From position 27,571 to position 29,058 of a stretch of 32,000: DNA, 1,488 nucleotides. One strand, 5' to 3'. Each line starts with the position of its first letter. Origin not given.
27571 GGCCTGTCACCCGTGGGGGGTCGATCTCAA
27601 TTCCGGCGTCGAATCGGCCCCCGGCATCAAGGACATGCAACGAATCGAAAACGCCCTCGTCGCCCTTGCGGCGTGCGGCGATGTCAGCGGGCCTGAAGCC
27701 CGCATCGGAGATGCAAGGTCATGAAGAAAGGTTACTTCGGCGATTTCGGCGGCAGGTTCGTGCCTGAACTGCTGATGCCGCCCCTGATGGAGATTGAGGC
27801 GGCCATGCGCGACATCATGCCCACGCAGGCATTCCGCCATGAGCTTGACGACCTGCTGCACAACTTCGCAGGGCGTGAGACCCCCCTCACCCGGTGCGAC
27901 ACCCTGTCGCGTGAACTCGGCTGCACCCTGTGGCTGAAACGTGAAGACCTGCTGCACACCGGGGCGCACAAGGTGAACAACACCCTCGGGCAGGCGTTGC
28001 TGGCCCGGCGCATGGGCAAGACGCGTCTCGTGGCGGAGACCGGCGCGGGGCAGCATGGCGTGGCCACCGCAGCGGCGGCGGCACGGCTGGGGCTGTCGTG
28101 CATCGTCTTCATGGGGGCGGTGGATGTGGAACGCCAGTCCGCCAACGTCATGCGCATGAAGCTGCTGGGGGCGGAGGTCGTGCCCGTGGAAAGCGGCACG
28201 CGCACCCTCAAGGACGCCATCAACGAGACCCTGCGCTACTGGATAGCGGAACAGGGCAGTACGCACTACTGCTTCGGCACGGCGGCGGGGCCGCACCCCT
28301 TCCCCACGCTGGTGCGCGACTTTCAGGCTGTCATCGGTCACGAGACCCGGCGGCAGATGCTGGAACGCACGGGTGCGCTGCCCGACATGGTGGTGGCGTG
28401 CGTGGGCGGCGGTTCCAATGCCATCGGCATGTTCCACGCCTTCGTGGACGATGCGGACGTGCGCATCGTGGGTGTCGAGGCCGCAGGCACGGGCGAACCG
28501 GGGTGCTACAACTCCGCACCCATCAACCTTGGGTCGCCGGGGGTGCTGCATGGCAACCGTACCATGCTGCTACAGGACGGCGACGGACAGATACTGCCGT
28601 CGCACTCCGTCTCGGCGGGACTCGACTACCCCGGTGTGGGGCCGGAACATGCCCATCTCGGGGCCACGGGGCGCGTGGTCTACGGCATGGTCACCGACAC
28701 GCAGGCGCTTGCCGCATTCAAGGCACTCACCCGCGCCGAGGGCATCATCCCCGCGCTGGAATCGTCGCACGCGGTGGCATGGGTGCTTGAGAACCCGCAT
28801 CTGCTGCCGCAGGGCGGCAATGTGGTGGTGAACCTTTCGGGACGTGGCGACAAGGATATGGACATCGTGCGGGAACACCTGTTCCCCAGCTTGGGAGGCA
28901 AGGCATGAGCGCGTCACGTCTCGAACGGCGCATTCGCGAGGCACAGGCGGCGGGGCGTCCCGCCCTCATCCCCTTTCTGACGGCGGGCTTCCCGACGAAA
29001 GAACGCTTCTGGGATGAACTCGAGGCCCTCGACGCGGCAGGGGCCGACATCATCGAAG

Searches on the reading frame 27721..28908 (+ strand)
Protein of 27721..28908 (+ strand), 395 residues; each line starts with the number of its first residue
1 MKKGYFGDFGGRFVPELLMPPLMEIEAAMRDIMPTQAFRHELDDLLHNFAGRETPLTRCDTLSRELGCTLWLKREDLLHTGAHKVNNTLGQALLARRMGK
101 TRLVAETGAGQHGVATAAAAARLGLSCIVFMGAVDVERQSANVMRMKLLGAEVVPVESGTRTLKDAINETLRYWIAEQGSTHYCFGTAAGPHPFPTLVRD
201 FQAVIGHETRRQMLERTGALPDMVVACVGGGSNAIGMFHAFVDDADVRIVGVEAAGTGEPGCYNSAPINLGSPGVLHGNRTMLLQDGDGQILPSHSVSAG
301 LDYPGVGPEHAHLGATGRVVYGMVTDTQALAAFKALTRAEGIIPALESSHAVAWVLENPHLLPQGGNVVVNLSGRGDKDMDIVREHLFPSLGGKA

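Call 5: search_protein_families(library=ncbifam, proteins=[window:27721-28908:+])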
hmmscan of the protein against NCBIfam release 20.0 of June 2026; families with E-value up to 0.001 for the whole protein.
window:27721-28908:+ (395 aa): 43 families (the best 25 are shown)
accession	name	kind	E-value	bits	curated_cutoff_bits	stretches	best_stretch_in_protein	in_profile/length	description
NF010376.0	PRK13803.1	equivalog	1.6e-185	618.4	819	1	2-387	209-595/600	bifunctional phosphoribosylanthranilate isomerase/tryptophan synthase subunit beta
TIGR00263.1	trpB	equivalog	1.2e-175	584.2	392.45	1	4-386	1-384/385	tryptophan synthase subunit beta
NF010375.0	PRK13802.1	equivalog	1.7e-124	416.5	1386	1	4-382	277-668/695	bifunctional indole-3-glycerol phosphate synthase/tryptophan synthase subunit beta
TIGR01415.1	trpB_rel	hypoth_equivalog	2.6e-47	161.5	518.85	1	48-385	63-414/419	TrpB-like pyridoxal phosphate-dependent enzyme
NF009057.0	PRK12391.1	equivalog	1.9e-46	158.5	366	1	50-383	76-422/441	TrpB-like pyridoxal phosphate-dependent enzyme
NF006094.0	PRK08246.1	subfamily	3.2e-17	62.9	331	1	52-256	22-202/310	serine/threonine dehydratase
NF006390.0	PRK08639.1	equivalog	1.5e-16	60.4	421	1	52-257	24-215/418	threonine ammonia-lyase IlvA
TIGR02079.1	THD1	equivalog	1.8e-14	53.3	440.55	1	52-257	15-207/410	threonine ammonia-lyase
NF005292.0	PRK06815.1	equivalog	1.1e-13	51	371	1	52-237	20-186/320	threonine/serine dehydratase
NF052537.1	CoM_syn_XcbE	exception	2.2e-13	50.1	450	1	50-236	12-197/322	coenzyme M biosynthesis enzyme XcbE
NF005600.0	PRK07334.1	equivalog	4e-12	45.4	496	1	53-255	28-212/408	threonine ammonia-lyase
NF045641.2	BHydaspDhtseBhcB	equivalog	1.3e-11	44.2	550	1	52-240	19-188/312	beta-hydroxyaspartate dehydratase BhcB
NF005680.0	PRK07476.1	equivalog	1.4e-11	44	413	1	52-252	22-204/326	hydroxyectoine utilization dehydratase EutB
TIGR01275.1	ACC_deam_rel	subfamily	4e-11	42.8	289.4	1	49-234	3-193/321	pyridoxal phosphate-dependent enzymes, D-cysteine desulfhydrase family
NF006050.0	PRK08197.1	equivalog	6.6e-11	41.6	303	1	53-244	80-254/406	threonine synthase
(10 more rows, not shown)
